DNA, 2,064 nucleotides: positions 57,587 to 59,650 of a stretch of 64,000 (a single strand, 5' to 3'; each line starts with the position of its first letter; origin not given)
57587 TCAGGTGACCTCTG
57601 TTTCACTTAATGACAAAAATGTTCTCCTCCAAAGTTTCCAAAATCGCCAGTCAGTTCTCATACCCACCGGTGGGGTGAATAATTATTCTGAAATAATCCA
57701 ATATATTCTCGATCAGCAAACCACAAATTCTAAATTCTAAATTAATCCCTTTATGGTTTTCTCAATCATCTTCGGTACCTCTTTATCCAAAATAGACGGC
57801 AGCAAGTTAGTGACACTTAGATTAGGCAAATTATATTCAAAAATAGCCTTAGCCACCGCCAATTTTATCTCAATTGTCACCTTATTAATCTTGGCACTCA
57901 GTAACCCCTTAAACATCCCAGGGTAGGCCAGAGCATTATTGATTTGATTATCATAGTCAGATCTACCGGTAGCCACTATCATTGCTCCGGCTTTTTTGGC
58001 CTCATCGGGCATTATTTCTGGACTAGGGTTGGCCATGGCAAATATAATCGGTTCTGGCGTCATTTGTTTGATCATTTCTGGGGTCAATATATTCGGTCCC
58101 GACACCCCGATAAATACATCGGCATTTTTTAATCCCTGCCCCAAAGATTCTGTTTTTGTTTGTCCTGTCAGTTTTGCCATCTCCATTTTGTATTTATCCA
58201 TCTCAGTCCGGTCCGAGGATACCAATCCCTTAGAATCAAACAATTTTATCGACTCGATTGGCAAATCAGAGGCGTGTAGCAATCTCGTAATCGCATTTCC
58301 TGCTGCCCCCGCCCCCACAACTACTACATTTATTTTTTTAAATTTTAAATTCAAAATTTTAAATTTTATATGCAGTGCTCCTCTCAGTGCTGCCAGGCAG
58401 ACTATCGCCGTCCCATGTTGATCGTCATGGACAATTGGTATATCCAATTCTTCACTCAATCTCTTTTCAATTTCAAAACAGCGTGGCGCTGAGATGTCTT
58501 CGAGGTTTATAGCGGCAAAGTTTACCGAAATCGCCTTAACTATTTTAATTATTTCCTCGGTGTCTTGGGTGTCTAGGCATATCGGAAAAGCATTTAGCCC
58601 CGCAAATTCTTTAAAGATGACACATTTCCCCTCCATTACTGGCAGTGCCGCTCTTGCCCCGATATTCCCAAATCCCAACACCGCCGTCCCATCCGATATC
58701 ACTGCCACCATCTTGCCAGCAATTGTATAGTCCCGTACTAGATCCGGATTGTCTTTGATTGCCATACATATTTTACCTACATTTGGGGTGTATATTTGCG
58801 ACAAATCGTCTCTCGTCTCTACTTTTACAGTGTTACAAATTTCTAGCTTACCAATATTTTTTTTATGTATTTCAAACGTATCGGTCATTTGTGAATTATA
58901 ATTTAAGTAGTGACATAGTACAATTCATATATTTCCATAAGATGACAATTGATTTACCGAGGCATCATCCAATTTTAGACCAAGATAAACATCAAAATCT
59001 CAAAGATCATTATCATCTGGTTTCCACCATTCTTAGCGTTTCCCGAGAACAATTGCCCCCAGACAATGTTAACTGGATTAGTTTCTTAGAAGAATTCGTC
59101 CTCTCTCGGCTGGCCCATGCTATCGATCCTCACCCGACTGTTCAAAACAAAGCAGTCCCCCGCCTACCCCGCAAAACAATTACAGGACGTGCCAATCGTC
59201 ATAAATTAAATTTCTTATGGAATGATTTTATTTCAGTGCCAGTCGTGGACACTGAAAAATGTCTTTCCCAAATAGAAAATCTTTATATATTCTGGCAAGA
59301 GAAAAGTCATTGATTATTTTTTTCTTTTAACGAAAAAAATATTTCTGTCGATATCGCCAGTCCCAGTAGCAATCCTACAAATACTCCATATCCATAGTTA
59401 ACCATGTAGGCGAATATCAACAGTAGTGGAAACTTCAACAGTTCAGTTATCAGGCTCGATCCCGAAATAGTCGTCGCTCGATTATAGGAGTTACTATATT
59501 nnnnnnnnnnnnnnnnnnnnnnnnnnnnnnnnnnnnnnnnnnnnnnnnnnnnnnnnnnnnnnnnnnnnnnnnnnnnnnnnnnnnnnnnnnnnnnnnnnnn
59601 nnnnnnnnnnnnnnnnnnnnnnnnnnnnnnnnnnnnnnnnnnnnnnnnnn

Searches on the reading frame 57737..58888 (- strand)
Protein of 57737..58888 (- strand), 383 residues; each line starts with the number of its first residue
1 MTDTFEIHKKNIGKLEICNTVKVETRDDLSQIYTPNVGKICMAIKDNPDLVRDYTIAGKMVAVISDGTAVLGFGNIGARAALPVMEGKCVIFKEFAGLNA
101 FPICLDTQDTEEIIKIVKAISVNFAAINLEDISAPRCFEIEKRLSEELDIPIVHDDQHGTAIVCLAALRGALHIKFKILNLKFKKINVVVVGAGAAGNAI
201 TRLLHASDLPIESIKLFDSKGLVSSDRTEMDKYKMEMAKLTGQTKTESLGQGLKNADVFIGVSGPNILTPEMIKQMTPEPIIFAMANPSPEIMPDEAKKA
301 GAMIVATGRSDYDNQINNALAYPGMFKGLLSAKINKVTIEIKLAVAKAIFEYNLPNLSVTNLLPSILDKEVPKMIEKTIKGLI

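Call 3: search_protein_families(library=pfam, proteins=[window:57737-58888:-], max_evalue=10)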
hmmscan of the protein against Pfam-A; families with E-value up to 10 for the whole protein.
window:57737-58888:- (383 aa): 6 families
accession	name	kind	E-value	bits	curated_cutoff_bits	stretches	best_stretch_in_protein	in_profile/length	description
PF00390.24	malic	-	6.1e-27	95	23.1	1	14-144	3-181/182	Malic enzyme, N-terminal domain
PF03949.21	Malic_M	-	4.6e-20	72.4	23.5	1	159-366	3-239/258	Malic enzyme, NAD binding domain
PF03435.24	Sacchrp_dh_NADP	-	0.0063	17.3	25.1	1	188-269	1-81/129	Saccharopine dehydrogenase NADP binding domain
PF01262.27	AlaDh_PNT_C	-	0.021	14.7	23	1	185-286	28-129/214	Alanine dehydrogenase/PNT, C-terminal domain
PF01488.26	Shikimate_DH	-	0.033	14.7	24.3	1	180-288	8-114/138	Shikimate / quinate 5-dehydrogenase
PF02826.25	2-Hacid_dh_C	-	0.31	10.8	25.1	1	182-217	33-68/178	D-isomer specific 2-hydroxyacid dehydrogenase, NAD binding domain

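Call 30: find_related_loci(query=window:57740-58888:-, collection=genome_contigs, flank=4000)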
Query window:57740-58888:- (383 aa) in genome_contigs; peptide patterns used: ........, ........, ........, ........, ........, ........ (x = any residue, [..] = any of these).
291 stretches matched a pattern; 32 encode a relative of the query (tblastn E <= 1e-3); 32 distinct loci.
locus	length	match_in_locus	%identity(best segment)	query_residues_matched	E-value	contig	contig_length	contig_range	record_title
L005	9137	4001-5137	80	1-379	0e+0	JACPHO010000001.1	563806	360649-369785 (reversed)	MAG: Candidatus Shapirobacteria bacterium isolate NC_groundwater_416_Ag_B-0.1um_40_33 GD18-4_B1_scaffold_56969, whole ge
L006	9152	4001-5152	77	1-379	0e+0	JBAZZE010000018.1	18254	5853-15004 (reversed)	MAG: Candidatus Shapirobacteria bacterium isolate SO_2017_GW1_99 NODE_11622_length_18254_cov_2.488498_OW334_2017, whole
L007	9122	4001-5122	67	3-380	1e-168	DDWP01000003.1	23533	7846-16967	MAG TPA_asm: Candidatus Shapirobacteria bacterium UBA2283 UBA2283_contig_5710, whole genome shotgun sequence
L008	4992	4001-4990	60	3-334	6e-139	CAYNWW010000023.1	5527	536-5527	MAG TPA_asm: uncultured Candidatus Saccharibacteria bacterium isolate SRP278252_co2_845 genome assembly, contig: NODE_31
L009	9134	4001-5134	53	2-380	4e-117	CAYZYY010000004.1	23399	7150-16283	MAG TPA_asm: uncultured Candidatus Saccharibacteria bacterium isolate binchicken_co129_17 genome assembly, contig: NODE_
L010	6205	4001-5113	50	4-380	8e-112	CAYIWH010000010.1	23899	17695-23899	MAG TPA_asm: uncultured Candidatus Saccharibacteria bacterium isolate ERP119705_co3_559 genome assembly, contig: NODE_23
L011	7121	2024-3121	48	1-368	2e-110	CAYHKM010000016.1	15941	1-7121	MAG TPA_asm: uncultured Candidatus Saccharibacteria bacterium isolate ERP119705_co13_646 genome assembly, contig: NODE_4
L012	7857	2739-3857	48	2-380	3e-110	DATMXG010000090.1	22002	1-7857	MAG TPA_asm: Candidatus Methylomirabilis sp. isolate SMAG_U13114 k141_297803, whole genome shotgun sequence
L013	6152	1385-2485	50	7-380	2e-109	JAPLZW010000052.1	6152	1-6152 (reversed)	MAG: Candidatus Wolfebacteria bacterium isolate LacPavin_0920_WC70_MAG_44_7 LacPavin_0920_WC70_scaffold_350883, whole ge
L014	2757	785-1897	48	4-380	3e-113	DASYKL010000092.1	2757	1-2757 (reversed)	MAG TPA_asm: Chloroflexota bacterium isolate SMAG_U4321 k141_1023294, whole genome shotgun sequence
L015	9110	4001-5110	50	5-380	1e-108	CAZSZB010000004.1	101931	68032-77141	MAG TPA_asm: uncultured Candidatus Saccharibacteria bacterium isolate binchicken_co173_41 genome assembly, contig: NODE_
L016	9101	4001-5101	50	8-380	1e-107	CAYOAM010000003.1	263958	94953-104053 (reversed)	MAG TPA_asm: uncultured Candidatus Saccharibacteria bacterium isolate SRP150892_co1_176 genome assembly, contig: NODE_17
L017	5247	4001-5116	49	3-380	1e-106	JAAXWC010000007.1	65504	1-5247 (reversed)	MAG: Candidatus Roizmanbacteria bacterium isolate W9_Combined_metabat1_114 W9_Combined_metabat1_114_NODE_240, whole geno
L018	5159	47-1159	47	4-380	2e-105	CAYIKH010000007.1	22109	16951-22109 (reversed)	MAG TPA_asm: uncultured Candidatus Saccharibacteria bacterium isolate ERP119705_co21_58 genome assembly, contig: NODE_28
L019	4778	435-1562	49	2-383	3e-105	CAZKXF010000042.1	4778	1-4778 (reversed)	MAG TPA_asm: uncultured Candidatus Saccharibacteria bacterium isolate SRP329715_co1_125 genome assembly, contig: NODE_28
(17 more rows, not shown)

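Call 39: search_protein_families(library=pfam, proteins=[L006:2983-3951:-, L005:3608-3916:+], max_evalue=0.01)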
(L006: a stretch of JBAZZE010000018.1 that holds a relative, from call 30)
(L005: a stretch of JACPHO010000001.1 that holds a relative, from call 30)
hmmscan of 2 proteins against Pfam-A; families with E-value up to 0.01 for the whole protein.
L006:2983-3951:- (323 aa): 2 families
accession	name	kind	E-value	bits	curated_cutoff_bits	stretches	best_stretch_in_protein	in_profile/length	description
PF21623.3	HK_sensor_dom_bact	-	1.1e-23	84.1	27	1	56-269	28-237/253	Bacterial histidine kinase, sensor domain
PF02743.24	dCache_1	-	1.2e-13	51.6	45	1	29-256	5-213/240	Cache domain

L005:3608-3916:+ (103 aa): 0 families

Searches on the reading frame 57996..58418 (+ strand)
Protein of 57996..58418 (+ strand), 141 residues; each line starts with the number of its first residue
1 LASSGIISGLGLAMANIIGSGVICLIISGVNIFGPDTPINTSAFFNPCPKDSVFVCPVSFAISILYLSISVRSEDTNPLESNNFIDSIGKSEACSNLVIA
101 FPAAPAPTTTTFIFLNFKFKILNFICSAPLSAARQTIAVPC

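Call 62: predict_structure(protein=window:57996-58418:+)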
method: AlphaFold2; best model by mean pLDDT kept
length: 141 residues; sequences in the alignment: 1
mean_pLDDT: 32.5   pTM: 0.21
mean pLDDT of the five models: 32.5, 32.3, 31.7, 30.5, 26.8
residues with pLDDT >= 90: 0; 70-90: 0; 50-70: 0; < 50: 141
segments of 3 or more residues with pLDDT < 50: 1-141
pLDDT, mean of each block of 10 residues (from residue 1): 32 34 33 30 29 34 39 35 32 29 30 34 35 28 30
secondary structure, 60 per line:
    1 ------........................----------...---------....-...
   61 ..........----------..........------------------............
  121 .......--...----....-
elements in order: H7-30 E53-56 H58-70 H81-90 H109-127 E137-140

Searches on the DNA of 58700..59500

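Call 28: search_rna_families(source=window, start=58700, end=59500, threshold=evalue, max_evalue=1)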
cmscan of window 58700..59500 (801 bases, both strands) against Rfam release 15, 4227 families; matches with E-value up to 1: 1.
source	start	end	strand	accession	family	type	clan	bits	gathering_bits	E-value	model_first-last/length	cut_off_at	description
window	59212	59277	+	RF00572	SNORD66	Gene; snRNA; snoRNA; CD-box;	-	17.5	32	0.51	1-76/76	no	Small nucleolar RNA SNORD66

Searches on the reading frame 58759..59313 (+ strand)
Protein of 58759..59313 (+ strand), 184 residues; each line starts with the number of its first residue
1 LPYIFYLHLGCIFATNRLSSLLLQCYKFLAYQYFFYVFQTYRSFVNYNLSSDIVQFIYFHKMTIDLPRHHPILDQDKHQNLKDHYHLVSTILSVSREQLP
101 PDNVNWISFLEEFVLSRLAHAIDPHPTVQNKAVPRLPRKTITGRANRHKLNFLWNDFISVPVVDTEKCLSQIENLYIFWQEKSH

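Call 3: search_protein_families(library=pfam, proteins=[window:58759-59313:+], max_evalue=10)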
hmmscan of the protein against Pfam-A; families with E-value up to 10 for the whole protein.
window:58759-59313:+ (184 aa): 0 families

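Call 4: search_protein_families(library=ncbifam, proteins=[window:58759-59313:+], max_evalue=10)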
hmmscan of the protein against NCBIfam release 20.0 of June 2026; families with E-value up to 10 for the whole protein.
window:58759-59313:+ (184 aa): 0 families
